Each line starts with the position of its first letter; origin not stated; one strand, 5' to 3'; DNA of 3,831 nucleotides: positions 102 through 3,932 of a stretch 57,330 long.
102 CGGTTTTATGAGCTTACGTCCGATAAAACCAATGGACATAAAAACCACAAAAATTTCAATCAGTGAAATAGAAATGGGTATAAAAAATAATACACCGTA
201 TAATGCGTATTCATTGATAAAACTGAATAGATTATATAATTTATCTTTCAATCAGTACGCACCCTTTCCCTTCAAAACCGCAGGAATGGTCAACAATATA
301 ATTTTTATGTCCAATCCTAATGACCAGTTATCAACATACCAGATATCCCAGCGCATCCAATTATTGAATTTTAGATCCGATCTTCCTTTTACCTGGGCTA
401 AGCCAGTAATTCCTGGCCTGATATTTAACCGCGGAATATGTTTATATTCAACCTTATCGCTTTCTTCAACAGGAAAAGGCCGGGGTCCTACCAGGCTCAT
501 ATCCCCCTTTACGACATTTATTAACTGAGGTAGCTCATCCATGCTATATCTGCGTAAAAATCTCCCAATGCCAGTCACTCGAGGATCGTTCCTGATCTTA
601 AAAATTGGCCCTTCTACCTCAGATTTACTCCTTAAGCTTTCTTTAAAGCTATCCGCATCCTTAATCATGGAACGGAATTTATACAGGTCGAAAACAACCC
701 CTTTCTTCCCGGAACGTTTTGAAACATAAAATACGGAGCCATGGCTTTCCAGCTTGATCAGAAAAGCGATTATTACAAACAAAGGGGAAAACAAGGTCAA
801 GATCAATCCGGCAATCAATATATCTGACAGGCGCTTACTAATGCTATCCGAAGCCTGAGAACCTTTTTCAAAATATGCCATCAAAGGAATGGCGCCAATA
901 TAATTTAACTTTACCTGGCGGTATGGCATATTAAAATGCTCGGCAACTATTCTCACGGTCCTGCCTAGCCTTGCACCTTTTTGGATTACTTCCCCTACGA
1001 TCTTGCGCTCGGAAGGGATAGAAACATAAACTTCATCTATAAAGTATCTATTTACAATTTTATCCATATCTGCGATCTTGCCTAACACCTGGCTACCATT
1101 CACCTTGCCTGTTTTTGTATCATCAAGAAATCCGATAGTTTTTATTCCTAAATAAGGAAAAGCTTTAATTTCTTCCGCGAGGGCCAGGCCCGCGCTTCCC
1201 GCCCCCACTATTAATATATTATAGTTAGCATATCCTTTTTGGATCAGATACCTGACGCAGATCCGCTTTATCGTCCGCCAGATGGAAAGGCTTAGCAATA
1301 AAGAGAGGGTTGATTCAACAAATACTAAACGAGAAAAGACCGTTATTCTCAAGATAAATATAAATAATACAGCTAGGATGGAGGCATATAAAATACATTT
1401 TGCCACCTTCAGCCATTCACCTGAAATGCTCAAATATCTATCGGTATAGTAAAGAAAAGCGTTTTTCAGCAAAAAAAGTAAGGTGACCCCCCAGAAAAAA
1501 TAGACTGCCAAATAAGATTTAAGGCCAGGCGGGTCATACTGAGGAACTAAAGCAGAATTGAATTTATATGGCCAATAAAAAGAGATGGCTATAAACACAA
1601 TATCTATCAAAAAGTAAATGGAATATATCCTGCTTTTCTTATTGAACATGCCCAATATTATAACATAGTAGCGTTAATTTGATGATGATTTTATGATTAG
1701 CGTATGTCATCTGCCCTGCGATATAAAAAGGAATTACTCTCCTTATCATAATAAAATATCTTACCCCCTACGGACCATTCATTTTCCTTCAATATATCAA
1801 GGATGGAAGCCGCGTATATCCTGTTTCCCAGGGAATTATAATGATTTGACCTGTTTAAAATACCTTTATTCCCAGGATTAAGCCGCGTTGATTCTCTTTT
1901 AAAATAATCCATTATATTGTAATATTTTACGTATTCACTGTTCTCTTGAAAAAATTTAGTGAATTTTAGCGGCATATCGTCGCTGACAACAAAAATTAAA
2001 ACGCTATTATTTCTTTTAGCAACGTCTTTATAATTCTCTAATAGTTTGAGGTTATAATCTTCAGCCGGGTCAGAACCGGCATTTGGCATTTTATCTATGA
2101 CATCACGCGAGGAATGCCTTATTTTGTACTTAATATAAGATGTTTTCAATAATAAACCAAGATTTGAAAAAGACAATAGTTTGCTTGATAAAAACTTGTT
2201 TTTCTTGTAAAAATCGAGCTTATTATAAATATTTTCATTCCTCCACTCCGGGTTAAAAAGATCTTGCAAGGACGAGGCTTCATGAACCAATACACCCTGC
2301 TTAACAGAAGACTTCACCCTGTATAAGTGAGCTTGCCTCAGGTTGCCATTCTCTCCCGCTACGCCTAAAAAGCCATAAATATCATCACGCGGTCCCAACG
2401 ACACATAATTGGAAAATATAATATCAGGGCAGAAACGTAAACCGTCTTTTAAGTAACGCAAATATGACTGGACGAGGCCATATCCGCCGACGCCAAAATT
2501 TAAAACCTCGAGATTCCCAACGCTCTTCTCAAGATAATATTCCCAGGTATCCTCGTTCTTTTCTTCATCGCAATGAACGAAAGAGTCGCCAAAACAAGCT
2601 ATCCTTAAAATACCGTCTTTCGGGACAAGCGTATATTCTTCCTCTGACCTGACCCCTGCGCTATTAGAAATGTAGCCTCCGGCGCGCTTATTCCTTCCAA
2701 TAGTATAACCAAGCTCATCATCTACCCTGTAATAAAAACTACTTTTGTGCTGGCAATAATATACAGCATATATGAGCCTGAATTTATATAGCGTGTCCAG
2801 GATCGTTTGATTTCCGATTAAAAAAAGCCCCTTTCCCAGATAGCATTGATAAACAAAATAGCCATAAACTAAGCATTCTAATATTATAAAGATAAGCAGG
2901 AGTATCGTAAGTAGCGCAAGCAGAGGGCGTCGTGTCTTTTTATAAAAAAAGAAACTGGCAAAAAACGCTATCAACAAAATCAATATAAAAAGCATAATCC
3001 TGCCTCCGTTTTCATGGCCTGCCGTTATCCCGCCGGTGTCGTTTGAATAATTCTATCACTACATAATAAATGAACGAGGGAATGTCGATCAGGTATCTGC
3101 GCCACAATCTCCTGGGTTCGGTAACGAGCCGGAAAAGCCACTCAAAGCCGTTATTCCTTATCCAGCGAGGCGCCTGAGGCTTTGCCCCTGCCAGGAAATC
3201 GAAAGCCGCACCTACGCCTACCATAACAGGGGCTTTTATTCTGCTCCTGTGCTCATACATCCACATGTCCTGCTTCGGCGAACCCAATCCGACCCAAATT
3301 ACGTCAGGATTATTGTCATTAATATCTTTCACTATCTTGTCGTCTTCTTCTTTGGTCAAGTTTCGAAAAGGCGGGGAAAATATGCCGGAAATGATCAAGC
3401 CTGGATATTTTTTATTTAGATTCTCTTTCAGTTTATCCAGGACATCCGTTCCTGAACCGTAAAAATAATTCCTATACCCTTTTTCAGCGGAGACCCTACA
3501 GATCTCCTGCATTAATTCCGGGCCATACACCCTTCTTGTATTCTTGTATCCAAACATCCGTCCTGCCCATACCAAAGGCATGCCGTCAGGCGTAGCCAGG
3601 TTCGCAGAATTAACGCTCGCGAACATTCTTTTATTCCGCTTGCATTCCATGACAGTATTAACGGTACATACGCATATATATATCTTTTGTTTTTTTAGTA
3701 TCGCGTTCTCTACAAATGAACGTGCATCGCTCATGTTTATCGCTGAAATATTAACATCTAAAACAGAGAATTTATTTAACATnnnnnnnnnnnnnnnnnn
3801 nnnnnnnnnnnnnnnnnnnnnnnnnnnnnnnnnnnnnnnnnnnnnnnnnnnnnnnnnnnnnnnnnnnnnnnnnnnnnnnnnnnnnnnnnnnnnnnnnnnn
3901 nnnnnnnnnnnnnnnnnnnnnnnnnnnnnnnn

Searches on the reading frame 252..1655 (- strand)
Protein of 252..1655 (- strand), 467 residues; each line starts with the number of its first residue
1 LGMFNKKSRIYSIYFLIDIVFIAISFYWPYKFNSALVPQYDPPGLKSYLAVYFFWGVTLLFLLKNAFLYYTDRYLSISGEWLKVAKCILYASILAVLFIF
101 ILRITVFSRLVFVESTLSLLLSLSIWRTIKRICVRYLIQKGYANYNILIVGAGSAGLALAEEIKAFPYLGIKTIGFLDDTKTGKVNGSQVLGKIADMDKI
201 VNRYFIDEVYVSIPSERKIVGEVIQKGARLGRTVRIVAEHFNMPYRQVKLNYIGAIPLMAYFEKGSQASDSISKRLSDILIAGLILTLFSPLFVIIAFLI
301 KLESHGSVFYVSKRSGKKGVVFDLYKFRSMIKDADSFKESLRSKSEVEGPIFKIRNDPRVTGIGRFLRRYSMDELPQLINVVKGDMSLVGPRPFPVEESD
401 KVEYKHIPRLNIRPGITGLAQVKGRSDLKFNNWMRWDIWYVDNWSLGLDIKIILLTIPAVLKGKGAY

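Call 57: search_protein_families(library=pfam, proteins=[window:252-1655:-], max_evalue=0.05)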
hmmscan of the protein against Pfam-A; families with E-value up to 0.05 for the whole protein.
window:252-1655:- (467 aa): 4 families
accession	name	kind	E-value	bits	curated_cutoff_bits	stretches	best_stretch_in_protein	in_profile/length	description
PF02397.22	Bac_transf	-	1.1e-64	217.8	27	1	274-462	1-179/179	Bacterial sugar transferase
PF13727.12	CoA_binding_3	-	7.3e-20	72.1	25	1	69-237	6-174/175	CoA-binding domain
PF17836.7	PglD_N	-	0.00053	20.9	23.4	1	146-200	1-54/78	PglD N-terminal domain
PF01946.23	Thi4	-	0.034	13.8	26.2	1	141-175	14-48/235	Thi4 family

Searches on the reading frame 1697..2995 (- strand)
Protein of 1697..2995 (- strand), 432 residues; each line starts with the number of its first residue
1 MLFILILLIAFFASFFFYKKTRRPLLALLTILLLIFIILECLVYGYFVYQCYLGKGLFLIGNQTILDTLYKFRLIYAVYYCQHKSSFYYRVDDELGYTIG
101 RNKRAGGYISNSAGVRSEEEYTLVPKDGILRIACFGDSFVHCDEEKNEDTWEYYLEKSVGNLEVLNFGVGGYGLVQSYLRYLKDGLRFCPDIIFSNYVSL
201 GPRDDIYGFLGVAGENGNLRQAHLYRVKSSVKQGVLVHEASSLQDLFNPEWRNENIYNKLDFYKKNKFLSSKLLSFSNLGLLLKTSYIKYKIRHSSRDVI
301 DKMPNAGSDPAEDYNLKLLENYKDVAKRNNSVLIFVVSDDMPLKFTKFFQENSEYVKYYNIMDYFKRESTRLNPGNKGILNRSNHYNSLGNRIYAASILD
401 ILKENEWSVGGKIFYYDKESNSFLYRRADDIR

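Call 57: search_protein_families(library=pfam, proteins=[window:1697-2995:-], max_evalue=0.05)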
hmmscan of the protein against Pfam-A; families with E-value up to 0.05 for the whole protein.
window:1697-2995:- (432 aa): 1 family
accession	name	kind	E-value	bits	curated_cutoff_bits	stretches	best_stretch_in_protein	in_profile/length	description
PF13472.12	Lipase_GDSL_2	-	0.0007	20.6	32.9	1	134-194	1-67/178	GDSL-like Lipase/Acylhydrolase family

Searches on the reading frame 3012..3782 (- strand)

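Call 10: search_protein_families(library=pfam, proteins=[window:3012-3782:-], max_evalue=0.00001)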
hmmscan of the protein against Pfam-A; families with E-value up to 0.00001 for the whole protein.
window:3012-3782:- (256 aa): 1 family
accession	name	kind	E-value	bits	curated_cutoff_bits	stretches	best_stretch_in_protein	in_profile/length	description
PF03808.19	Glyco_tran_WecG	-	1e-63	214.6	27.4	1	60-230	1-168/168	Glycosyl transferase WecG/TagA/CpsF family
